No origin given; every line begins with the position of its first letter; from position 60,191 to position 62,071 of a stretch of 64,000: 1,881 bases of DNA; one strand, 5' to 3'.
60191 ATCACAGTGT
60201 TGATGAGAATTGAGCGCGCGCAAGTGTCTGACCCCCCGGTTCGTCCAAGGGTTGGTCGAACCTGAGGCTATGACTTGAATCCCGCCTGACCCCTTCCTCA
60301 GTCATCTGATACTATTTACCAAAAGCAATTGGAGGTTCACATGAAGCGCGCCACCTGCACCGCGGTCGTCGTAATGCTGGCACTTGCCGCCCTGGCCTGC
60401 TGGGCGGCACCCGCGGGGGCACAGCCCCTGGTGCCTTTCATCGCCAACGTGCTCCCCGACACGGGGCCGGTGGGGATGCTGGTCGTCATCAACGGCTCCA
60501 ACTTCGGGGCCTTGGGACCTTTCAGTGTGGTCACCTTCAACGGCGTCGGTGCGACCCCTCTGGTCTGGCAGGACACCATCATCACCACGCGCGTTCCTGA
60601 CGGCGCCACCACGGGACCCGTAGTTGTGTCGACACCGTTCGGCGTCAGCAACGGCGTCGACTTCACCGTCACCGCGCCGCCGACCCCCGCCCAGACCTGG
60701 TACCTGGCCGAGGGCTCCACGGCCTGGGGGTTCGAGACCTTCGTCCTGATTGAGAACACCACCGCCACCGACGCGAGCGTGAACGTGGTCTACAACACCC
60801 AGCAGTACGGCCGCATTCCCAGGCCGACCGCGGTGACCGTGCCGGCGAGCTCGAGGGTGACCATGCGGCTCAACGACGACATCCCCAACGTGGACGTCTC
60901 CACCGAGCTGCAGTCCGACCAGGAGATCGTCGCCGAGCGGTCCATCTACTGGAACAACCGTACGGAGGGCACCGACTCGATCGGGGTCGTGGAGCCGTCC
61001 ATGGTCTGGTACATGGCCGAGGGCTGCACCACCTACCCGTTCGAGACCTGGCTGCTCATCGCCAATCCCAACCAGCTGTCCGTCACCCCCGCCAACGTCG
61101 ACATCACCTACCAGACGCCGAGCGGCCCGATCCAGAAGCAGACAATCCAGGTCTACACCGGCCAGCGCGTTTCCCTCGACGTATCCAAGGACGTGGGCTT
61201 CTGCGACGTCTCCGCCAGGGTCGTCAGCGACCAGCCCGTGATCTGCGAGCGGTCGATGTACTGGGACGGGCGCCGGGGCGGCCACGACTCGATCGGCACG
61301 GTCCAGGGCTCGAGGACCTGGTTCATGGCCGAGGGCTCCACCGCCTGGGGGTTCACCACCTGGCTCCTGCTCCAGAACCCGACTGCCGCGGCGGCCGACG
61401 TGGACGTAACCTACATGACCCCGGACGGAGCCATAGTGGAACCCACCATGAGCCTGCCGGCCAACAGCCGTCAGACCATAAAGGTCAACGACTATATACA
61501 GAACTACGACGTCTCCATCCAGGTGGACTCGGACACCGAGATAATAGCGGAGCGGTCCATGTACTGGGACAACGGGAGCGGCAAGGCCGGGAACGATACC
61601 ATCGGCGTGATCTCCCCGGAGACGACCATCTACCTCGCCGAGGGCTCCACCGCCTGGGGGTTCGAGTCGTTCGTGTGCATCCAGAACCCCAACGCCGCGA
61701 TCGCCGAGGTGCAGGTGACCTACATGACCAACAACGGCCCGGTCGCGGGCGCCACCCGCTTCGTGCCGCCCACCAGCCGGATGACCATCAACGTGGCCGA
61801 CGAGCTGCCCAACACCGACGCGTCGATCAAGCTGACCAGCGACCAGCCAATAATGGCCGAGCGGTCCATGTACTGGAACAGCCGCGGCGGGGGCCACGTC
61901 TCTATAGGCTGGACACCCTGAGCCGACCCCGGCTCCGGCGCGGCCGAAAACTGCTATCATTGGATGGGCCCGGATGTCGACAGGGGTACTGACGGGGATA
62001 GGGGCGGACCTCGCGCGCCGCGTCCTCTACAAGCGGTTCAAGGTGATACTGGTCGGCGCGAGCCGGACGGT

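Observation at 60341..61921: Fourth paralog (TIG head): 16 module copies in 64 kb imply an expanded surface-protein family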

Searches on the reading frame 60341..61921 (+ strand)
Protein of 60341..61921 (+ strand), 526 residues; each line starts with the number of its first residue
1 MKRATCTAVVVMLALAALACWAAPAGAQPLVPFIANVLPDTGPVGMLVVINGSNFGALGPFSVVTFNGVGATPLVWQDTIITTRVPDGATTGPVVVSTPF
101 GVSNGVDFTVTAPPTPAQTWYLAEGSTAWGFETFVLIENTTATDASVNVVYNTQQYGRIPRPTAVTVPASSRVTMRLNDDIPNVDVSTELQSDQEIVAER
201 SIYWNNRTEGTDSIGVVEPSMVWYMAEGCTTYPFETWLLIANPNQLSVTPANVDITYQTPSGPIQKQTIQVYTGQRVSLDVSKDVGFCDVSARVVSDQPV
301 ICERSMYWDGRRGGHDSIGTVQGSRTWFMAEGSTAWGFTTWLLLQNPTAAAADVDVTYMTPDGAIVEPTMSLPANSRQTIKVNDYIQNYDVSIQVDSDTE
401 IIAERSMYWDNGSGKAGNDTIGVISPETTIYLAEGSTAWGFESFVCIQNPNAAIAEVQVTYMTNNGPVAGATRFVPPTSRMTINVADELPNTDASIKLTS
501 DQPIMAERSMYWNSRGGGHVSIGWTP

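Call 8: search_protein_families(library=pfam, proteins=[window:60341-61921:+], max_evalue=0.01)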
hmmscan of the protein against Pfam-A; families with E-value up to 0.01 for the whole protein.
window:60341-61921:+ (526 aa): 2 families
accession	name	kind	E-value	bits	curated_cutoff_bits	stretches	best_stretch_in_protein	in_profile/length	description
PF18986.5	DUF5719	-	2.5e-17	63.4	26.2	1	325-524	52-255/319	Family of unknown function (DUF5719)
PF01833.30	TIG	-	5.2e-07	30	20.9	1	32-109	1-83/84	IPT/TIG domain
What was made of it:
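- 60341..61921 (+): Gene D, 526 aa: signal peptide, TIG domain and ASRAH tetrad with no enzymatic head. Pfam TIG and DUF5719 at 63.4 bits (call 8).
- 60434..60667 (+): IPT/TIG domain of D (aa 32-109). Pfam PF01833, E 5.2e-7 (call 8).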

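Call 9: search_protein_families(library=ncbifam, proteins=[window:60341-61921:+], max_evalue=0.01)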
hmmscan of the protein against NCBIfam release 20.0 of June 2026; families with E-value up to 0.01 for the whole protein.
window:60341-61921:+ (526 aa): 1 family
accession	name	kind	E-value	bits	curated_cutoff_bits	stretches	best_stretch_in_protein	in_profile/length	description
NF047769.1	LIC10067_lipo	equivalog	3.2e-08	33.1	200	1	45-102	59-116/239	LIC10067 family putative lipoprotein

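Call 12: find_encoding_contigs(protein=window:60341-61921:+, flank=10000, max_places=6)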
Protein window:60341-61921:+ (526 aa): 4 contigs read that carry it; 3 places shown.
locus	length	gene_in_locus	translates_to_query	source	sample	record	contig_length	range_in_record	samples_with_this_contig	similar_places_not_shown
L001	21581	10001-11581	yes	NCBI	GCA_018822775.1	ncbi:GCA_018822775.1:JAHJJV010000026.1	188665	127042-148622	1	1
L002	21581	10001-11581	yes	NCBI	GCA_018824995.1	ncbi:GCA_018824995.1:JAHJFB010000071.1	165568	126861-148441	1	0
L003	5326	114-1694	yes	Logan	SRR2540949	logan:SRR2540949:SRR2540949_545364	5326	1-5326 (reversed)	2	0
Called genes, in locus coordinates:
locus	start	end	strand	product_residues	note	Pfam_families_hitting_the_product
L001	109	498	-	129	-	PF02036:SCP2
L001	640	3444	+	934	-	PF22148:Fervidolysin_NPro-like, PF00082:Peptidase_S8, PF18986:DUF5719 (weak)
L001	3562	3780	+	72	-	PF13237:Fer4_10 (faint), PF12838:Fer4_7, PF13187:Fer4_9 (faint), PF12797:Fer4_2 (weak), PF00037:Fer4 (weak), PF12837:Fer4_6 (weak)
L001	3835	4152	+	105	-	PF00085:Thioredoxin, PF08534:Redoxin (weak), PF13098:Thioredoxin_2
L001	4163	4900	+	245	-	PF04055:Radical_SAM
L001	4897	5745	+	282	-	PF01937:ARMT1-like_dom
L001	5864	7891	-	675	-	PF02589:LUD_dom, PF13183:Fer4_8, PF02754:CCG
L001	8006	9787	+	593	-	PF00501:AMP-binding, PF23562:AMP-binding_C_3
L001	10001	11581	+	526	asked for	PF01833:TIG (weak), PF18986:DUF5719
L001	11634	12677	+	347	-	-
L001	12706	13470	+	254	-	PF01553:Acyltransferase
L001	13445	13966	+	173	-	-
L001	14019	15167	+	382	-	PF00155:Aminotran_1_2, PF00266:Aminotran_5, PF01212:Beta_elim_lyase, PF01041:DegT_DnrJ_EryC1, PF01053:Cys_Met_Meta_PP (weak)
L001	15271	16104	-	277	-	PF20316:DUF6612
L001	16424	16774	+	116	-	PF05597:Phasin (weak)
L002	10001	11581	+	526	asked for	PF01833:TIG (weak), PF18986:DUF5719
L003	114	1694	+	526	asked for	PF01833:TIG (weak), PF18986:DUF5719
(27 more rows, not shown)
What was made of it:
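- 60341..61921 (+): The identical protein is called in NCBI MAGs GCA_018822775.1 and GCA_018824995.1 (call 12).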

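Call 16: find_homologous_proteins(query=window:60341-61921:+)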
Query window:60341-61921:+ (526 aa): 2393 proteins with E <= 0.001 among 8000 candidates; the best 120 are listed.
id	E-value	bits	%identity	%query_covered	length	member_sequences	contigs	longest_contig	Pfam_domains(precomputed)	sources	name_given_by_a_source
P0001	0.0e+0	1155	97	100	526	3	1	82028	PF01833.31,PF18986.6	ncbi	ncbi:MAG: DUF5719 family protein [Actinomycetota bacterium]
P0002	2.3e-223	761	65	99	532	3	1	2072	PF01833.31,PF18986.6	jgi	jgi:hypothetical protein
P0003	2.8e-223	761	65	99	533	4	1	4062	PF01833.31,PF18986.6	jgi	jgi:hypothetical protein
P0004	4.5e-221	753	65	100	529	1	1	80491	PF01833.31,PF18986.6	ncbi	ncbi:MAG: IPT/TIG domain-containing protein [Candidatus Geothermincolia bacterium]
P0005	4.0e-220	750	67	94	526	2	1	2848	PF01833.31,PF18986.6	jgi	-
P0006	1.1e-217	742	65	94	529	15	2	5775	PF01833.31,PF18986.6,PF24053.2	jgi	jgi:hypothetical protein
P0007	6.6e-217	740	66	96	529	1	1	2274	PF01833.31,PF18986.6,PF24053.2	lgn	-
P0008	1.0e-216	739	65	100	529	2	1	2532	PF01833.31,PF18986.6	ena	-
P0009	1.0e-214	732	66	94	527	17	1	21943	PF01833.31,PF18986.6,PF24053.2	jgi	-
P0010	9.2e-214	729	64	97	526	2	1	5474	PF01833.31,PF18986.6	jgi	-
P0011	4.1e-213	727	65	94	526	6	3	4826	PF01833.31,PF18986.6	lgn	-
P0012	2.2e-211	721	62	95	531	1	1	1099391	PF01833.31,PF18986.6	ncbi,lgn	-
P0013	5.1e-211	720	62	99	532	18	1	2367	PF18986.6,PF24053.2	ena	-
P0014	6.4e-210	716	61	100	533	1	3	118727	PF01833.31,PF18986.6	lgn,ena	-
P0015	2.3e-209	715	64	95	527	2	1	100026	PF01833.31,PF18986.6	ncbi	-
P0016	1.5e-206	705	61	94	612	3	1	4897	PF01833.31,PF18986.6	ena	-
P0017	2.1e-206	705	63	94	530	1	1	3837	PF01833.31,PF18986.6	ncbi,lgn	-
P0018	6.5e-205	700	62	97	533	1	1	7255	PF01833.31,PF18986.6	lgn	-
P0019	1.3e-204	699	66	92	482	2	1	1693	PF01833.31,PF18986.6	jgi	jgi:hypothetical protein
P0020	2.9e-204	698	63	96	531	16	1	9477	PF01833.31,PF18986.6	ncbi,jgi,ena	-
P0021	4.2e-203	694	62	94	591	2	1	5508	PF01833.31,PF18986.6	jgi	jgi:hypothetical protein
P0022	2.0e-202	692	59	100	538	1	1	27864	PF01833.31,PF18986.6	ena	-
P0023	3.0e-202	691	61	94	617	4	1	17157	PF01833.31,PF18986.6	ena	-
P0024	4.4e-202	691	62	95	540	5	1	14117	PF01833.31,PF18986.6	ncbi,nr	ncbi:MAG: DUF5719 family protein [Actinomycetia bacterium]|nr:DUF5719 family protein [Actinomycetes 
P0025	1.5e-200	686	61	94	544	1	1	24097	PF01833.31,PF18986.6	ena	-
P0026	3.4e-200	684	60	94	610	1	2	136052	PF01833.31,PF18986.6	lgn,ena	-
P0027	6.9e-200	683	60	100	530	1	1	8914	PF01833.31,PF18986.6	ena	-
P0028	9.8e-200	683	62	94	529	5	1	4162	PF01833.31,PF18986.6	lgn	-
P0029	4.4e-199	681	61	99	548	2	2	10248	PF01833.31,PF18986.6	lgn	-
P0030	1.5e-197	676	61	94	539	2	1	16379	PF01833.31,PF18986.6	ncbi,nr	ncbi:MAG: IPT/TIG domain-containing protein [Actinobacteria bacterium]|nr:IPT/TIG domain-containing 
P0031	8.1e-197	673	59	100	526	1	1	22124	PF01833.31,PF18986.6,PF07100.17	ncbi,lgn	-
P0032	2.7e-196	671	59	94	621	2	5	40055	PF01833.31,PF18986.6,PF24053.2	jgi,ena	-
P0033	3.3e-196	671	61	94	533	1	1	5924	PF01833.31,PF18986.6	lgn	-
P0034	4.8e-196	671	60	94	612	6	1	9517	PF01833.31,PF18986.6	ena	-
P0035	6.7e-196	670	61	93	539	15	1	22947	PF01833.31,PF18986.6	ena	-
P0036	6.8e-196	670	60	95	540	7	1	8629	PF01833.31,PF18986.6,PF24053.2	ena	-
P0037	2.1e-195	669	59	94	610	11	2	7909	PF01833.31,PF18986.6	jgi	-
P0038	1.3e-194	666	59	95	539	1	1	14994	PF01833.31,PF18986.6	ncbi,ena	-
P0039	2.4e-194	665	61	93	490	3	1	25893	PF01833.31,PF18986.6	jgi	jgi:hypothetical protein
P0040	3.1e-193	661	61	94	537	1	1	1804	PF01833.31,PF18986.6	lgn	-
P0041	9.9e-193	660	59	94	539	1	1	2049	PF01833.31,PF18986.6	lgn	-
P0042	2.4e-191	655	59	99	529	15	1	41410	PF01833.31,PF18986.6,PF24053.2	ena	-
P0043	4.2e-190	651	56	99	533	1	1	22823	PF01833.31,PF14545.14,PF18986.6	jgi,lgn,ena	-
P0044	1.7e-189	649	56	99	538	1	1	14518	PF01833.31,PF18986.6,PF17390.8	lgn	-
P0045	3.8e-188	645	58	99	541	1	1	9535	PF01833.31,PF18986.6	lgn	-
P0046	6.8e-185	634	55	94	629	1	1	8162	PF01833.31,PF18986.6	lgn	-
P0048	4.6e-182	625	55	99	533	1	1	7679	PF01833.31,PF18986.6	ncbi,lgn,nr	ncbi:MAG: DUF5719 family protein [Actinomycetota bacterium]|nr:DUF5719 family protein [Actinomycetot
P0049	1.5e-180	620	56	100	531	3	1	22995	PF01833.31,PF18986.6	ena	-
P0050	1.9e-178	613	54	100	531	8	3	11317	PF01833.31,PF18986.6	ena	-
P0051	6.2e-178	611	54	99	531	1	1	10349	PF01833.31,PF18986.6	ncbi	-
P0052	1.3e-172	593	53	99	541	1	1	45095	PF01833.31,PF18986.6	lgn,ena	-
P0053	2.1e-171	589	53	94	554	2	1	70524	PF01833.31,PF18986.6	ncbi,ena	-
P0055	5.4e-168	578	40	93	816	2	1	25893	PF00112.30,PF01833.31,PF18986.6,PF24053.2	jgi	jgi:nitrogen fixation protein FixH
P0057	1.9e-160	553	39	93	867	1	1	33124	PF00112.30,PF01833.31,PF18986.6,PF13529.14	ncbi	-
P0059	1.5e-156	540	58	78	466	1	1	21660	PF01833.31,PF18986.6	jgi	jgi:hypothetical protein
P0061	2.7e-133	464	42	76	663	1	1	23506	PF01833.31,PF18986.6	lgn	-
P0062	2.3e-132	461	41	93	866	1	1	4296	PF25444.1,PF00112.30,PF06280.19,PF01833.31,PF18986.6,PF24053.2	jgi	jgi:C1A family cysteine protease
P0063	4.5e-132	460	61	61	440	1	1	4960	PF01833.31,PF18986.6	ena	-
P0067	4.9e-130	453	38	94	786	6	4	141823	PF00174.26,PF18986.6,PF24053.2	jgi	jgi:hypothetical protein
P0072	5.8e-124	433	43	86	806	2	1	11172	PF00112.30,PF01833.31,PF18986.6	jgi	jgi:Papain family cysteine protease/Family of unknown function (DUF5719)/IPT/TIG domain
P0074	2.0e-123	431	46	93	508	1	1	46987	PF01833.31,PF18986.6,PF24053.2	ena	-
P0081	1.2e-120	422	43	92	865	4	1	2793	PF25444.1,PF00112.30,PF01833.31,PF18986.6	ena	-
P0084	5.7e-120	420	43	93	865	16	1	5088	PF00112.30,PF01833.31,PF18986.6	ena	-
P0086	9.0e-120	419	45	84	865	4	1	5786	PF00112.30,PF01833.31,PF18986.6,PF03051.22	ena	-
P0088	1.0e-119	419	40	93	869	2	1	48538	PF00112.30,PF01833.31,PF17992.8,PF18986.6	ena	-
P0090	2.1e-119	418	34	75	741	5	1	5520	PF09587.16,PF18986.6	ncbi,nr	ncbi:MAG: CapA family protein, partial [Actinobacteria bacterium]|nr:CapA family protein [Actinomyce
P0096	2.9e-118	414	44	92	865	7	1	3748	PF00112.30,PF01833.31,PF18986.6,PF03051.22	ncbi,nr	ncbi:MAG: IPT/TIG domain-containing protein [Actinobacteria bacterium]|nr:IPT/TIG domain-containing 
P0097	3.0e-118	414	46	84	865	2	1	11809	PF00112.30,PF01833.31,PF18986.6,PF03051.22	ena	-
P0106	5.8e-116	406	32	80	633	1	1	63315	PF18986.6,PF01520.24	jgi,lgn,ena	-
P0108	1.0e-115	406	42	86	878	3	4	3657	PF00112.30,PF01833.31,PF18986.6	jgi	-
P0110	1.3e-115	405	40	94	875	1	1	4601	PF00112.30,PF01833.31,PF18986.6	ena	-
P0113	3.4e-115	404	43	95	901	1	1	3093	PF01833.31,PF18986.6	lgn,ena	-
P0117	1.2e-114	402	54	70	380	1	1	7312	PF01833.31,PF18986.6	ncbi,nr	ncbi:MAG: IPT/TIG domain-containing protein, partial [Actinobacteria bacterium]|nr:IPT/TIG domain-co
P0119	4.1e-114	400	34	75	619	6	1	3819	PF18986.6,PF01520.24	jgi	jgi:N-acetylmuramoyl-L-alanine amidase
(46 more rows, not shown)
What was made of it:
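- Closest known: ASRAH superfamily, amidase-associated tetrad family. Same: Some relatives of the window genes carry Amidase_3 heads (P0106, P0119; call 16).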

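Call 29: predict_structure(alignment_id=A2)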
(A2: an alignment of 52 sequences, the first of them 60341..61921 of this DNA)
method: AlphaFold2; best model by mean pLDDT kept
length: 526 residues; sequences in the alignment: 52
mean_pLDDT: 91.7   pTM: 0.79
mean pLDDT of the five models: 91.7, 91.1, 91.0, 90.0, 89.3
residues with pLDDT >= 90: 418; 70-90: 85; 50-70: 15; < 50: 8
segments of 3 or more residues with pLDDT < 50: 21-28
pLDDT, mean of each block of 10 residues (from residue 1): 72 71 48 95 86 93 95 93 88 95 95 79 94 95 93 87 91 94 94 95 88 93 97 95 82 97 96 92 97 97 93 91 97 94 96 98 94 96 96 98 95 82 96 93 97 98 91 98 97 96 97 89 91
secondary structure, 60 per line:
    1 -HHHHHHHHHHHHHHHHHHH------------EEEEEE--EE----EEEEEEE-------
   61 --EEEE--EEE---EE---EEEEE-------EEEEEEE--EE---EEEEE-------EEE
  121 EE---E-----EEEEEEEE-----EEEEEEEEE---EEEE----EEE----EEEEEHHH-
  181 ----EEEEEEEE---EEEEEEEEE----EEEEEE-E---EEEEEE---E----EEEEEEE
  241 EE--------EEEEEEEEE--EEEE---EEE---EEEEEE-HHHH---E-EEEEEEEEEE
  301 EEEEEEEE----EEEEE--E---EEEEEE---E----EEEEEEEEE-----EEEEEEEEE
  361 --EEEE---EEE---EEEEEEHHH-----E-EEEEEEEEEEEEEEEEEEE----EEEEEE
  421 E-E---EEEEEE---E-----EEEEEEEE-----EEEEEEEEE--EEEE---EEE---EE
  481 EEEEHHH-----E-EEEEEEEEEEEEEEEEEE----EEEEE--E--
elements in order: H2-20 E33-38 E47-53 E63-66 E69-71 E80-84 E92-98 E106-110 E118-122 E132-139 E145-153 E157-160 E165-167 E172-176 E185-192 E196-204 E209-214 E220-225 E234-242 E251-259 E262-265 E269-271 E275-280 H282-285 E291-308 E313-317 E324-329 E338-346 E352-360 E363-366 E370-372 E376-381 E392-410 E415-421 E427-432 E442-449 E455-463 E466-469 E473-475 E479-484 E495-512 E517-521
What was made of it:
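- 60341..61921 (+): AF2 model has pLDDT 91.7 and pTM 0.79 (call 29).
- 60341..60421 (+): Predicted Sec signal peptide (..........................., cleavage before QP). AF2 shows helix 2-20 followed by a low-confidence stretch at 21-28 (call 29).
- The AF2 model has pTM 0.79 and no pLDDT drop at module junctions, as expected for a rigid assembly (call 29).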

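Call 31: fold_search(model_id=the predicted structure, library=pdb)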
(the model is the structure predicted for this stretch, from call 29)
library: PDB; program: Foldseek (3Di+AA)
matches with E <= 10: 1674; with E <= 0.001: 166
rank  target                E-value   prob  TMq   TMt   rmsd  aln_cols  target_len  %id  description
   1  8x80_A                1.3e-12  0.99  0.14  0.10  32.5       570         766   11  Structure of leptin-LepR trimer with a small gap (released 2024-08-07)
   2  7q62_A                1.1e-11  0.98  0.12  0.07  26.6       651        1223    9  Structure of TEV cleaved A2ML1 dimer (A2ML1-TT dimer) (released 2022-04-20)
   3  7q61_A                1.5e-11  0.96  0.12  0.06  27.2       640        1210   10  Structure of TEV conjugated A2ML1 (A2ML1-TC) (released 2022-04-20)
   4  8qy6_A                5.8e-11  0.97  0.13  0.12  35.3       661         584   10  Structure of interleukin 6 (gp130 P496L mutant). (released 2024-02-21)
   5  8qy4_C                3.0e-10  0.91  0.12  0.12  27.6       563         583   12  Structure of interleukin 11 (gp130 P496L mutant). (released 2024-02-21)
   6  8v29_B                9.8e-10  0.84  0.12  0.12  35.9       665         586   10  Cryo-EM structure of human type I OSM receptor complex: model for full extracellular assembly (released 2024-11-20)
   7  7q60                  1.1e-09  0.84  0.12  0.06  27.4       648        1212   10  Structure of TEV cleaved A2ML1 (A2ML1-TE) (released 2022-04-20)
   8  7q1y_A                6.6e-09  0.82  0.12  0.06  26.7       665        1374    9  X-ray structure of human A2ML1 (released 2022-04-20)
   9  7o7n_A                1.7e-08  0.51  0.11  0.06  29.3       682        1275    8  (h-alpha2M)4 semiactivated I state (released 2022-04-13)
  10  1nc7_B                3.1e-08  1.00  0.19  0.80   1.5       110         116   17  Crystal Structure of Thermotoga maritima 1070 (released 2003-07-01)
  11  1nc7_A                3.9e-08  1.00  0.18  0.79   1.5       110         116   17  Crystal Structure of Thermotoga maritima 1070 (released 2003-07-01)
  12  4u48                  3.9e-08  0.60  0.12  0.06  32.4       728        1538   10  Crystal structure of Salmonella alpha-2-macroglobulin (released 2014-09-17)
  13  4jcm                  4.1e-08  1.00  0.16  0.12  13.0       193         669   19  Crystal structure of Gamma-CGTASE from Alkalophilic bacillus clarkii at 1.65 Angstrom resolution (released 2014-02-26)
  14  1nc7_D                4.4e-08  1.00  0.19  0.79   1.5       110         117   17  Crystal Structure of Thermotoga maritima 1070 (released 2003-07-01)
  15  9fx3_A                4.4e-08  0.60  0.12  0.06  28.0       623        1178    7  Structure of active human CD109 (released 2025-03-19)
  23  3kya                  8.6e-07  1.00  0.15  0.17  19.8       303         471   12  Crystal structure of Putative phosphatase (NP_812416.1) from BACTEROIDES THETAIOTAOMICRON VPI-5482 at 1.77 A resolution (released 2009-12-22)
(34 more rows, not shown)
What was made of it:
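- On ASRAH superfamily (ASRT-like beta-sandwich): Foldseek gives TM 0.80 and rmsd 1.5 A (call 31).
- Foldseek matches 1nc7 with TM 0.80 and rmsd 1.5 A (call 31).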
